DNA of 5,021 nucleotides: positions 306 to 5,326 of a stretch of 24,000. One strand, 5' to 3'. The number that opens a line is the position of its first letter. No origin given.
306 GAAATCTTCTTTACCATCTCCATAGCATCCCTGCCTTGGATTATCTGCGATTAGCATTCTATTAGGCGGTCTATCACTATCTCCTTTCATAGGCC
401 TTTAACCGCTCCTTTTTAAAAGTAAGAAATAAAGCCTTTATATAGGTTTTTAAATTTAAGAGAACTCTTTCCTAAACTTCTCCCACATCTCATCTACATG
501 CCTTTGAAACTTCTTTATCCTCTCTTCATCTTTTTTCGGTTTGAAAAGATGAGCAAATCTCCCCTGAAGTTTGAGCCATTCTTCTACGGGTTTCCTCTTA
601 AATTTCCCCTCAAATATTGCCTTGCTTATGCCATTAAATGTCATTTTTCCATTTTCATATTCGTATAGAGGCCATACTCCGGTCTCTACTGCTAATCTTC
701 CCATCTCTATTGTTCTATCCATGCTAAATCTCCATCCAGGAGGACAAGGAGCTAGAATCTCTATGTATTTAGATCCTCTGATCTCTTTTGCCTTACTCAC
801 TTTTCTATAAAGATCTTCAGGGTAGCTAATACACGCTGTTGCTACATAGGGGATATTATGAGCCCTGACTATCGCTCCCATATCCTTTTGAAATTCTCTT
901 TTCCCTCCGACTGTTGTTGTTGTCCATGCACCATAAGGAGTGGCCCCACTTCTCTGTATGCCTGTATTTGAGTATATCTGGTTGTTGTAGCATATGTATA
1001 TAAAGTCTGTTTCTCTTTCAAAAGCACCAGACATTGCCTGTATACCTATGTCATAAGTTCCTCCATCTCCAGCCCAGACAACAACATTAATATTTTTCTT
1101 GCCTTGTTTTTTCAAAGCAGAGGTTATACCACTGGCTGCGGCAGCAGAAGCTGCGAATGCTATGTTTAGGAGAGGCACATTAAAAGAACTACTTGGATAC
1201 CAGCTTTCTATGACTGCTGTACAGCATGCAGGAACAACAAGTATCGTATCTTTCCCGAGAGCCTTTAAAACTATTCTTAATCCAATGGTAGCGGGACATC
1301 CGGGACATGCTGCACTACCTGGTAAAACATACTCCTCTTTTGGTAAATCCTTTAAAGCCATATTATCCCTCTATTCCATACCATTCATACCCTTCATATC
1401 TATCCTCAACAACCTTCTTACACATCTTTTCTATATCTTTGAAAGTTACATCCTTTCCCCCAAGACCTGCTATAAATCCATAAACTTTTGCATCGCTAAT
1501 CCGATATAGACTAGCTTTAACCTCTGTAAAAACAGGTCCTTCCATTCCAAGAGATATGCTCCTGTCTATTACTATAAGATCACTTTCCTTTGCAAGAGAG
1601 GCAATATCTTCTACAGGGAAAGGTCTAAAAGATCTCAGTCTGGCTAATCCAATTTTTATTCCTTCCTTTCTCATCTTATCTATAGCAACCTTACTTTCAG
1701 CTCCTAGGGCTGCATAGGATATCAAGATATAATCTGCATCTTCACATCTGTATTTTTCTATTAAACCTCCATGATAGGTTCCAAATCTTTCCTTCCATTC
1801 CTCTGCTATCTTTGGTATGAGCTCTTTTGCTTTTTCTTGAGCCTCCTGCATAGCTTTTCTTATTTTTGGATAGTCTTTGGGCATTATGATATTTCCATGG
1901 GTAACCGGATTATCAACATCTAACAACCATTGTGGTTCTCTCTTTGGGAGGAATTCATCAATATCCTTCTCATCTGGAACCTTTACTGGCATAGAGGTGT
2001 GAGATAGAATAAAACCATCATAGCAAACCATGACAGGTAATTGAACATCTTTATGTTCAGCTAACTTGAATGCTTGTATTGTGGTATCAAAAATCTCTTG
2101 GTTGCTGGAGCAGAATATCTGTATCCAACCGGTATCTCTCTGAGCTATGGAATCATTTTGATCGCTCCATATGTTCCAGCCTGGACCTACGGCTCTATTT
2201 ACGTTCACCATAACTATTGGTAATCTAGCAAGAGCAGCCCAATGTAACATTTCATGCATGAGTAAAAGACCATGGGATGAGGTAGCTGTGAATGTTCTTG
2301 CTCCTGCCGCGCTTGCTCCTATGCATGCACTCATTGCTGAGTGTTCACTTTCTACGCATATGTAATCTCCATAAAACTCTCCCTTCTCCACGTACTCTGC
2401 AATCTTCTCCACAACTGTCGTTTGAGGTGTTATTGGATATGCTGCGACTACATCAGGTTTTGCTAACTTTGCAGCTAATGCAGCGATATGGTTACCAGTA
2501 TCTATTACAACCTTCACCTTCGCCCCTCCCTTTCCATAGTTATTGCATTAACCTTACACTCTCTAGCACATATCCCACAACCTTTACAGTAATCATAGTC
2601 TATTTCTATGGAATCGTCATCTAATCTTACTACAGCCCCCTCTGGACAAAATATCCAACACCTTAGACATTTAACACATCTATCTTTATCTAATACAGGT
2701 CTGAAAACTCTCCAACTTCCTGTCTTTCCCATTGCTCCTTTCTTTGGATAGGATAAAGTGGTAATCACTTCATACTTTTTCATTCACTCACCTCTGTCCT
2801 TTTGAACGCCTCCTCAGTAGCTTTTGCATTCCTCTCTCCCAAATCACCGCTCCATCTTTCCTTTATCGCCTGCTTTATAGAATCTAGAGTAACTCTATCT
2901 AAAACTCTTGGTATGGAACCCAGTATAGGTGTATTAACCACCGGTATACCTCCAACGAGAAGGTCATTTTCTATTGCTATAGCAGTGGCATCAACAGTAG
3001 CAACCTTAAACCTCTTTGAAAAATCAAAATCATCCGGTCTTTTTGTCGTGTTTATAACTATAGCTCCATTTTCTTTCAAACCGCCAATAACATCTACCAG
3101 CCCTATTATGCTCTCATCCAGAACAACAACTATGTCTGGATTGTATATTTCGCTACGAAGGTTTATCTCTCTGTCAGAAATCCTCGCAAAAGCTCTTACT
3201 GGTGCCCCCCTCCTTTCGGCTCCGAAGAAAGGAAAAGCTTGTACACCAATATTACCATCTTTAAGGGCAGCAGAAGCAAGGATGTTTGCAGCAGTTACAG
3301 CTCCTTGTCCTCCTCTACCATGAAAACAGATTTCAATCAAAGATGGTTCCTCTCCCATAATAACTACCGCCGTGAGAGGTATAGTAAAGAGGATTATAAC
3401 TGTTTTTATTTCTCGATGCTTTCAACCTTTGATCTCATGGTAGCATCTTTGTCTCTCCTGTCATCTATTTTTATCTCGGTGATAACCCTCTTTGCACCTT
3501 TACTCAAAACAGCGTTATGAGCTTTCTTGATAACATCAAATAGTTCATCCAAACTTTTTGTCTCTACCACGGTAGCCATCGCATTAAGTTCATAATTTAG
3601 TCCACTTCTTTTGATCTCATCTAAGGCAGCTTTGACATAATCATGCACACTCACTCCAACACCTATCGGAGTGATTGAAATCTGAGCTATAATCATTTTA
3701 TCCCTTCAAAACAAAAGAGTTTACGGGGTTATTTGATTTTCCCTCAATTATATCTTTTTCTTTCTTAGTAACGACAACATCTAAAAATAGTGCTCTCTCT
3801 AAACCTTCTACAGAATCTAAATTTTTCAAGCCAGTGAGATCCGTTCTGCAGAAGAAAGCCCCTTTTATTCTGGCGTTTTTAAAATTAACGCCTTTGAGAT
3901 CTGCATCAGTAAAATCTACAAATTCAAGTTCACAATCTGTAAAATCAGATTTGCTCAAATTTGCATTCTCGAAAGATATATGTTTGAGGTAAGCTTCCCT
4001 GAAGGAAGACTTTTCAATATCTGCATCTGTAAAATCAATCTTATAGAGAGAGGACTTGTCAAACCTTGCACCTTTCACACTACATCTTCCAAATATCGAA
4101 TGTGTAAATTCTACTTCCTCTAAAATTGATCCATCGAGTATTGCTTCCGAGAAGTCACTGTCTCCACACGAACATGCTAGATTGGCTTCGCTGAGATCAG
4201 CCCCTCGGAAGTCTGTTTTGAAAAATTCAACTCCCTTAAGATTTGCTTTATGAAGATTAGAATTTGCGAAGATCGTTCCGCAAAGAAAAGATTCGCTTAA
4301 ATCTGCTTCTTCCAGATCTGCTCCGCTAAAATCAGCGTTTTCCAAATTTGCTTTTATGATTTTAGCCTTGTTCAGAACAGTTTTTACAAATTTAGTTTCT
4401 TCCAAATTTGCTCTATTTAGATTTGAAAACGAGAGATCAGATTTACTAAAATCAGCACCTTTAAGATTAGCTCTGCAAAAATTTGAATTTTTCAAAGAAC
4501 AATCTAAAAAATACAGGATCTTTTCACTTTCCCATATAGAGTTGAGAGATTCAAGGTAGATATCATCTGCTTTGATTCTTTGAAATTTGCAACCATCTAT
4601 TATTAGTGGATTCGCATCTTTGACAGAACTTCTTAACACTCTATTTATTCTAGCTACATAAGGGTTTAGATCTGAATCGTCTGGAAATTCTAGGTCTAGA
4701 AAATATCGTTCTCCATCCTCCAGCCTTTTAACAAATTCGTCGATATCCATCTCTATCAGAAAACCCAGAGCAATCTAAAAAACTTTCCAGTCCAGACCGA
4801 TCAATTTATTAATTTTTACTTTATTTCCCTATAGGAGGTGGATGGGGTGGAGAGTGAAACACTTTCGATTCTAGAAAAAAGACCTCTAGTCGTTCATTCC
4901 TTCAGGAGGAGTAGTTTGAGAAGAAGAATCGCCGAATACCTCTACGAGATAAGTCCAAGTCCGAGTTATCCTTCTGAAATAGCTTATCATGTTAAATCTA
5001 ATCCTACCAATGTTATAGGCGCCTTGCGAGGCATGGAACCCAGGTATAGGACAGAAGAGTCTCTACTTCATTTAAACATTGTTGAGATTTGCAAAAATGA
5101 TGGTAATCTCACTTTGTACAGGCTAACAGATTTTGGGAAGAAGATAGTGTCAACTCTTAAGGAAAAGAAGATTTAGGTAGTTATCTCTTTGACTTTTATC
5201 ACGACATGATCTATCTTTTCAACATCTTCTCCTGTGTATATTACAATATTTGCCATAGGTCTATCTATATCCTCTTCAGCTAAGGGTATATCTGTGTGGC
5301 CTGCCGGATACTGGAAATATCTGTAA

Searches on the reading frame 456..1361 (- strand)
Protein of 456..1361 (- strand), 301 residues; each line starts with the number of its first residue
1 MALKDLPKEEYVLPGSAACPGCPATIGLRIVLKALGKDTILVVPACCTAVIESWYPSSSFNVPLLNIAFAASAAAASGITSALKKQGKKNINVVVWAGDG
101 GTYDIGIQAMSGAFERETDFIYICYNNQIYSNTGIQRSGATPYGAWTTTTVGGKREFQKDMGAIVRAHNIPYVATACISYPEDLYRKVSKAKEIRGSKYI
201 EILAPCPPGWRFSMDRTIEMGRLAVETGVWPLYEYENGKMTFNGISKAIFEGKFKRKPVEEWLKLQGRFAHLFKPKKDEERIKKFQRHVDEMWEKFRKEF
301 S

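Call 63: search_protein_families(library=pfam, proteins=[window:456-1361:-], max_evalue=0.001)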
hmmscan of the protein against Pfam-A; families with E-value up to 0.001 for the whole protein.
window:456-1361:- (301 aa): 1 family
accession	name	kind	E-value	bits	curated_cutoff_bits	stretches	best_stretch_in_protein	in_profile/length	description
PF02775.26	TPP_enzyme_C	-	8e-19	68.4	21.9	1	63-202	24-151/151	Thiamine pyrophosphate enzyme, C-terminal TPP binding domain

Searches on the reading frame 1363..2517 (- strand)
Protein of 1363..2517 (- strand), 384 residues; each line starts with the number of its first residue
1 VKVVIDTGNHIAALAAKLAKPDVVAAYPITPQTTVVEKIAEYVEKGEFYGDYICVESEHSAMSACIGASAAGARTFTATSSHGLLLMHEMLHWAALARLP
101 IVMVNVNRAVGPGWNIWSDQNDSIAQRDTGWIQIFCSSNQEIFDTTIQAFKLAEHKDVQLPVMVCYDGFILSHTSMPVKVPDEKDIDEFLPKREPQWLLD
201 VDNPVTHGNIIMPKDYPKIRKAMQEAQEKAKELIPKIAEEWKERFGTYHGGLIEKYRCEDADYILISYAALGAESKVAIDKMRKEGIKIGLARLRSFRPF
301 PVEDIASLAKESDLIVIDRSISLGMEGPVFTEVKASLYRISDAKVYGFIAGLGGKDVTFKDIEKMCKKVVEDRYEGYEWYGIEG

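Call 63: search_protein_families(library=pfam, proteins=[window:1363-2517:-], max_evalue=0.001)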
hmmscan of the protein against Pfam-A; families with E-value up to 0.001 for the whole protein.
window:1363-2517:- (384 aa): 3 families
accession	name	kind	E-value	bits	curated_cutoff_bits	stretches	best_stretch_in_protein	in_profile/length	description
PF01855.24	POR_N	-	2.6e-76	256.8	27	1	15-237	2-229/231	Pyruvate flavodoxin/ferredoxin oxidoreductase, thiamine diP-bdg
PF17147.9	PFOR_II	-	3e-28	98.6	27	1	261-362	1-102/102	Pyruvate:ferredoxin oxidoreductase core domain II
PF02780.25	Transketolase_C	-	8.6e-06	26.1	25.9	1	257-345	6-96/124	Transketolase, C-terminal domain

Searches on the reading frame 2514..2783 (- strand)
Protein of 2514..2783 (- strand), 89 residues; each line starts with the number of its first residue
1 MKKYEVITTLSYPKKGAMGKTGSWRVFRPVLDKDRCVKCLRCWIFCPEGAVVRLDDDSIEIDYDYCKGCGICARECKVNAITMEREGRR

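Call 63: search_protein_families(library=pfam, proteins=[window:2514-2783:-], max_evalue=0.001)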
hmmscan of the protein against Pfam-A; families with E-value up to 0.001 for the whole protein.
window:2514-2783:- (89 aa): 11 families
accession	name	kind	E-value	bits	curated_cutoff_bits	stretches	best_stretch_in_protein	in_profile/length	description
PF00037.32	Fer4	-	2.2e-13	49.9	21.1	2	59-82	1-24/24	4Fe-4S binding domain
PF12837.12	Fer4_6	-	3.5e-11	42.9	25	2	59-81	2-24/24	4Fe-4S binding domain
PF14697.11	Fer4_21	-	5.2e-10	39.8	35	1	31-83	3-59/59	4Fe-4S dicluster domain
PF13237.11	Fer4_10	-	6.3e-10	39.3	25.5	1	29-76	2-52/53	4Fe-4S dicluster domain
PF12838.12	Fer4_7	-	5.9e-08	33.5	27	0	66-86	2-22/52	4Fe-4S dicluster domain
PF12797.12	Fer4_2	-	8.1e-07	29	24.5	1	59-77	3-21/22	4Fe-4S binding domain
PF13187.11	Fer4_9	-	6e-06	26.6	27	0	25-50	34-51/52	4Fe-4S dicluster domain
PF13484.11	Fer4_16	-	3.3e-05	25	30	0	35-53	1-19/66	4Fe-4S double cluster binding domain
PF13183.11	Fer4_8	-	4.4e-05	24.4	27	0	63-79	51-67/68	4Fe-4S dicluster domain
PF13459.11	Fer4_15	-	0.00013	23.1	22.4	0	59-86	1-27/66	4Fe-4S single cluster domain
PF13534.11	Fer4_17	-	0.00045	21.1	22.2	0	34-49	44-59/61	4Fe-4S dicluster domain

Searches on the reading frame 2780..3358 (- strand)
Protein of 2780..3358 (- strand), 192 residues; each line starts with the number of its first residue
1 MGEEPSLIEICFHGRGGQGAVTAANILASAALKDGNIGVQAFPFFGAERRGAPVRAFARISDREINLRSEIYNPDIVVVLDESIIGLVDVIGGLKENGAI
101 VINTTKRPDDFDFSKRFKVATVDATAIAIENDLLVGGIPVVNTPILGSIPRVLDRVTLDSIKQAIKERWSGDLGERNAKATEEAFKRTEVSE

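Call 63: search_protein_families(library=pfam, proteins=[window:2780-3358:-], max_evalue=0.001)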
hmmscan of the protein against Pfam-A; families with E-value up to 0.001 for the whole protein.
window:2780-3358:- (192 aa): 1 family
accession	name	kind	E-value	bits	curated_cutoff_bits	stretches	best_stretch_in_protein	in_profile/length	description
PF01558.24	POR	-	7.8e-36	124.3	27.4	1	16-185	1-172/173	Pyruvate ferredoxin/flavodoxin oxidoreductase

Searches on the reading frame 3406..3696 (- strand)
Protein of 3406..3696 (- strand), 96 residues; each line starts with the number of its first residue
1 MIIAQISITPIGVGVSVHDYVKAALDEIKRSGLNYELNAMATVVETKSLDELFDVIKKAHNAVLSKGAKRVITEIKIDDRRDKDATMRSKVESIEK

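Call 63: search_protein_families(library=pfam, proteins=[window:3406-3696:-], max_evalue=0.001)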
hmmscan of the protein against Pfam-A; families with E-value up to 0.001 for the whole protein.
window:3406-3696:- (96 aa): 1 family
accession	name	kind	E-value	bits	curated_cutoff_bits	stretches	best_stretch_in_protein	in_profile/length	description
PF01910.22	Thiamine_BP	-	6e-33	113.1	24.9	1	4-95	1-92/92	Thiamine-binding protein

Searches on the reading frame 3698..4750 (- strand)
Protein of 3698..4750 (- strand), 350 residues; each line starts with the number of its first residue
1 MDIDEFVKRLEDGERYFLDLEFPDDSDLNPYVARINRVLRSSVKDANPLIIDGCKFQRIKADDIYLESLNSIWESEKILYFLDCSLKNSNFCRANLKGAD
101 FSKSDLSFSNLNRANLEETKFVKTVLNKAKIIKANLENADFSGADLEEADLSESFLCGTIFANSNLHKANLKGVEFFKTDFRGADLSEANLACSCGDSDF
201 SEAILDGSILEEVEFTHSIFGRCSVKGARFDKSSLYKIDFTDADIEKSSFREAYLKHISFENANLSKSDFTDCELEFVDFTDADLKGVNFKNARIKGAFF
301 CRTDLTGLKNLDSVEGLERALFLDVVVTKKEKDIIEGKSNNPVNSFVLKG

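Call 63: search_protein_families(library=pfam, proteins=[window:3698-4750:-], max_evalue=0.001)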
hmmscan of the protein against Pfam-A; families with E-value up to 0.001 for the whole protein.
window:3698-4750:- (350 aa): 5 families
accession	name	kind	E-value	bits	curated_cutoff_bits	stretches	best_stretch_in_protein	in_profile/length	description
PF00805.28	Pentapeptide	-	6.3e-52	173.1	20.2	7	139-176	1-38/40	Pentapeptide repeats (8 copies)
PF13599.13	Pentapeptide_4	-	5.6e-35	119.7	38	4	81-150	8-77/78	Pentapeptide repeat region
PF13576.12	Pentapeptide_3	-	5.3e-21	75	27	1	260-300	1-44/48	Pentapeptide repeats (9 copies)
PF25296.1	Decapeptide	-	4.3e-10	39.8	45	1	225-291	7-73/74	Decapeptide repeat region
PF23894.2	LD_SV2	-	8.5e-08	32.9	29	1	205-279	17-91/92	SV2A/B/C luminal domain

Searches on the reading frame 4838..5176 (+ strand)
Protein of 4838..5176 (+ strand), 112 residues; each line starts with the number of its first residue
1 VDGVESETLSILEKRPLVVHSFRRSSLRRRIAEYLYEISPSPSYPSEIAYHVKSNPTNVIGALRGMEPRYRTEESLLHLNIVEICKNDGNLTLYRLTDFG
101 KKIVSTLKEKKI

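Call 63: search_protein_families(library=pfam, proteins=[window:4838-5176:+], max_evalue=0.001)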
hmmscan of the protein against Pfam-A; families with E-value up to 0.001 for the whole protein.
window:4838-5176:+ (112 aa): 1 family
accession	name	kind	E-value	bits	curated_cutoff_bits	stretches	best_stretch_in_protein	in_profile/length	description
PF07381.18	EarA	-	1.6e-25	89.1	22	1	18-106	1-89/90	EarA-like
